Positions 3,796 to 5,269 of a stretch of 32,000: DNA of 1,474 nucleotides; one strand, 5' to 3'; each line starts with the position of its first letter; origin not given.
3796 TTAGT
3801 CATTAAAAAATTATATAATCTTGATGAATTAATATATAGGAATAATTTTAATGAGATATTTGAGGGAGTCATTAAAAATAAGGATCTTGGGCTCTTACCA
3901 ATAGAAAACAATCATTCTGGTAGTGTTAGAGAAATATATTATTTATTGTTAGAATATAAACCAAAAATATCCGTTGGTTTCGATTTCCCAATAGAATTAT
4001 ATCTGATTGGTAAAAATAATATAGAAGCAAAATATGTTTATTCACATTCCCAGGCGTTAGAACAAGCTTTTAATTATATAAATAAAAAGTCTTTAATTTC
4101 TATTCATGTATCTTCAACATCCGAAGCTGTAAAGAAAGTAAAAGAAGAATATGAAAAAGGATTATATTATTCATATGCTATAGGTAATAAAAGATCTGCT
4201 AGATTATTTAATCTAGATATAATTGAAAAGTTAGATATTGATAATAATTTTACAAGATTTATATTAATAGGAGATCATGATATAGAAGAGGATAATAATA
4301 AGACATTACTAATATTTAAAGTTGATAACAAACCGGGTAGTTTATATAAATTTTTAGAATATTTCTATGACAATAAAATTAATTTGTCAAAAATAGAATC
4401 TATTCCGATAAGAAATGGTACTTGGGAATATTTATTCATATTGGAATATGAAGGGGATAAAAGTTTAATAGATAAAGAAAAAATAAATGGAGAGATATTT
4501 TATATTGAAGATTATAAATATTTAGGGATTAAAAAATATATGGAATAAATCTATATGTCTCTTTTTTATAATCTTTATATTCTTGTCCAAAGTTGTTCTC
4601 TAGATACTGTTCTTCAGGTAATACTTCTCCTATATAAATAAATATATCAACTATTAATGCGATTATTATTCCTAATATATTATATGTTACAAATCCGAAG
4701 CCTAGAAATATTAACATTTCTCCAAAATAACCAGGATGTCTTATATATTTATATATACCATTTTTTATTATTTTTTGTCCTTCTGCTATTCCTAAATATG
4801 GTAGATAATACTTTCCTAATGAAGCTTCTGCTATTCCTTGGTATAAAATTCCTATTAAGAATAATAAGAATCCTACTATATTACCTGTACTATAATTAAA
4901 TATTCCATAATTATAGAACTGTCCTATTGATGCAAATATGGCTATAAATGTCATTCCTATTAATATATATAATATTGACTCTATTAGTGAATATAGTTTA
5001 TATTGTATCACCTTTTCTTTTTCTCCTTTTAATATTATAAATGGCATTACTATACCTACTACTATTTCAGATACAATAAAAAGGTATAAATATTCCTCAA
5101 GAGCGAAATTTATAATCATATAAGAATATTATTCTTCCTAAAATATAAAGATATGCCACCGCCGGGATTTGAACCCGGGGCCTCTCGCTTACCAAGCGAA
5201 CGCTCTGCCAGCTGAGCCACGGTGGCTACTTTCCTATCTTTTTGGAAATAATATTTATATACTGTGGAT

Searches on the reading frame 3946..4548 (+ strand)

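Call 117: search_protein_families(library=pfam, proteins=[window:3946-4548:+], max_evalue=0.001)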
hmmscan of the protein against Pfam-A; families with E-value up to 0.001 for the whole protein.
window:3946-4548:+ (200 aa): 2 families
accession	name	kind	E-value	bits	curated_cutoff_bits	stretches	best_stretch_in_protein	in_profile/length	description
PF00800.23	PDT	-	6.2e-18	65.7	25.2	1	11-111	75-179/181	Prephenate dehydratase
PF01842.31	ACT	-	1.5e-06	28.3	27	1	121-166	2-46/66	ACT domain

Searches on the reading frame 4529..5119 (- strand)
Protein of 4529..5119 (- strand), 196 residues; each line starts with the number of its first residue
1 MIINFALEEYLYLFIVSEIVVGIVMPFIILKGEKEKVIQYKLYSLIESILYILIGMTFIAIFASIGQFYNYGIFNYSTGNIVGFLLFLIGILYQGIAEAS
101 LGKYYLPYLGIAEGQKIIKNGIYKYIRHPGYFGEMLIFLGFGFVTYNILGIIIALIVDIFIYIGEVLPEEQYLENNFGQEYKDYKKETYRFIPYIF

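Call 117: search_protein_families(library=pfam, proteins=[window:4529-5119:-], max_evalue=0.001)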
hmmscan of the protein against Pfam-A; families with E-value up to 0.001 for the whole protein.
window:4529-5119:- (196 aa): 5 families
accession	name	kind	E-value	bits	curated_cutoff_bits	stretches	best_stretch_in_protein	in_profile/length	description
PF04191.18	PEMT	-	4.4e-13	50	25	1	81-179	4-104/105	Phospholipid methyltransferase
PF06966.17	DUF1295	-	8.3e-11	42.2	20.4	1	48-188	95-235/235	Protein of unknown function (DUF1295)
PF04140.19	ICMT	-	2.6e-10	41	24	1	86-173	4-93/95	Isoprenylcysteine carboxyl methyltransferase (ICMT) family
PF02544.21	Steroid_dh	-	2e-08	34.8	22.6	1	41-196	4-150/150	3-oxo-5-alpha-steroid 4-dehydrogenase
PF01222.22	ERG4_ERG24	-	3.4e-05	23.3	27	1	105-196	339-432/432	Ergosterol biosynthesis ERG4/ERG24 family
